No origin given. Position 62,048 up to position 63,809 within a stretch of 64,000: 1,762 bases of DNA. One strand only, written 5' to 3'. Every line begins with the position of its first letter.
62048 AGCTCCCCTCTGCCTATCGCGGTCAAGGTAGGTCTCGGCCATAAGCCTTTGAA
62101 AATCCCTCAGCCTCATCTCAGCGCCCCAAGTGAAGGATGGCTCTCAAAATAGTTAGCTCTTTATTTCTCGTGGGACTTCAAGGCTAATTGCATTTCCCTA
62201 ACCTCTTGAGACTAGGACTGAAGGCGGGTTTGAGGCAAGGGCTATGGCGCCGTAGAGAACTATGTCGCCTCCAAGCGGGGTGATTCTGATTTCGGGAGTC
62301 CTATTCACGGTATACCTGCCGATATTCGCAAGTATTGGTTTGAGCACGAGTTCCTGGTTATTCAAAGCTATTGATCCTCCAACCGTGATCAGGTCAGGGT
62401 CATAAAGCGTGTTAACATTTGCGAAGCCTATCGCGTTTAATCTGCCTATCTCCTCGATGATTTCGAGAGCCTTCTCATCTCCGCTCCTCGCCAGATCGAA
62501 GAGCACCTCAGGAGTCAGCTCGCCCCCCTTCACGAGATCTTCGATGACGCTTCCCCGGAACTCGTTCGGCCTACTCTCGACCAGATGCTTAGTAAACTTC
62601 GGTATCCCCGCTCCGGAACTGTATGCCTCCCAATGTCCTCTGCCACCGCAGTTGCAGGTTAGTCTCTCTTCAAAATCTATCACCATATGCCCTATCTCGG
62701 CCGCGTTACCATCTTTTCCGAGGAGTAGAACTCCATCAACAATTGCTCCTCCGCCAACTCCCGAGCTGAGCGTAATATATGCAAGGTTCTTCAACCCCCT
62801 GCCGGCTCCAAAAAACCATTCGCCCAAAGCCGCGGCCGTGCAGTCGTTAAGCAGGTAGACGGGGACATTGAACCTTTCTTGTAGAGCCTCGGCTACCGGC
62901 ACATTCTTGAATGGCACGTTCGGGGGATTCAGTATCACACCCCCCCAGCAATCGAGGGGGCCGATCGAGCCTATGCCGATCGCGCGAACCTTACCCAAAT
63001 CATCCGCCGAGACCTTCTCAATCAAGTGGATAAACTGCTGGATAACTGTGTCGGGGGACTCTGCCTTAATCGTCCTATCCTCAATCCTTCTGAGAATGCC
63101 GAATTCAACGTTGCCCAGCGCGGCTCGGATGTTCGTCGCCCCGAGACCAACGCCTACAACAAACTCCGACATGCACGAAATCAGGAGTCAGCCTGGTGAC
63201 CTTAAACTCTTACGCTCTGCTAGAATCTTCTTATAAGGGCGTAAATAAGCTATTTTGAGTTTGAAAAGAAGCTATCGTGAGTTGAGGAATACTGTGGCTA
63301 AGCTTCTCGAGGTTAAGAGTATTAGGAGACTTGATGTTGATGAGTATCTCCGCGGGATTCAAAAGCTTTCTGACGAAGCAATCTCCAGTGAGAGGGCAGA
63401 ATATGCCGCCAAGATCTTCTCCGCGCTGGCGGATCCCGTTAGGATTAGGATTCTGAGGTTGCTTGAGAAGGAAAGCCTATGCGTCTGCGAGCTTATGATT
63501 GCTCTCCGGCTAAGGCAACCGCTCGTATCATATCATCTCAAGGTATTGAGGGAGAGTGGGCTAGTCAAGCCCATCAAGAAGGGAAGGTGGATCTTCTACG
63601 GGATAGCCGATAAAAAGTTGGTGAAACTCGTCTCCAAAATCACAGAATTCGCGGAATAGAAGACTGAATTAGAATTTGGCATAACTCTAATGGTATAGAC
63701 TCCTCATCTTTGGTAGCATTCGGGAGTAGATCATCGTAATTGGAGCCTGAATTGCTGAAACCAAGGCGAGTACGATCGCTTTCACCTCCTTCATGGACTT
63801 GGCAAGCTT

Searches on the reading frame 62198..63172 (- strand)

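Call 92: search_protein_families(library=pfam, proteins=[window:62198-63172:-], max_evalue=0.0001)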
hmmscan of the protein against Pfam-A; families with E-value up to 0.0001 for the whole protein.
window:62198-63172:- (324 aa): 1 family
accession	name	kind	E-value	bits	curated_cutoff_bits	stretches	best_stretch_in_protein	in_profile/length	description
PF00480.26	ROK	-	1.9e-54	185.6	22.9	1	6-313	2-291/294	ROK family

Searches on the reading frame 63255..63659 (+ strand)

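Call 92: search_protein_families(library=pfam, proteins=[window:63255-63659:+], max_evalue=0.0001)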
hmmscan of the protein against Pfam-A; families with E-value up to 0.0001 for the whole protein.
window:63255-63659:+ (134 aa): 2 families
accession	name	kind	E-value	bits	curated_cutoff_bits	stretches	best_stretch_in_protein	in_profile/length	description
PF01022.26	HTH_5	-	3.2e-17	62.6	22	1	60-105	1-46/47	Bacterial regulatory protein, arsR family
PF12840.13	HTH_20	-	2.6e-09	37.3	27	1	58-105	1-49/51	Helix-turn-helix domain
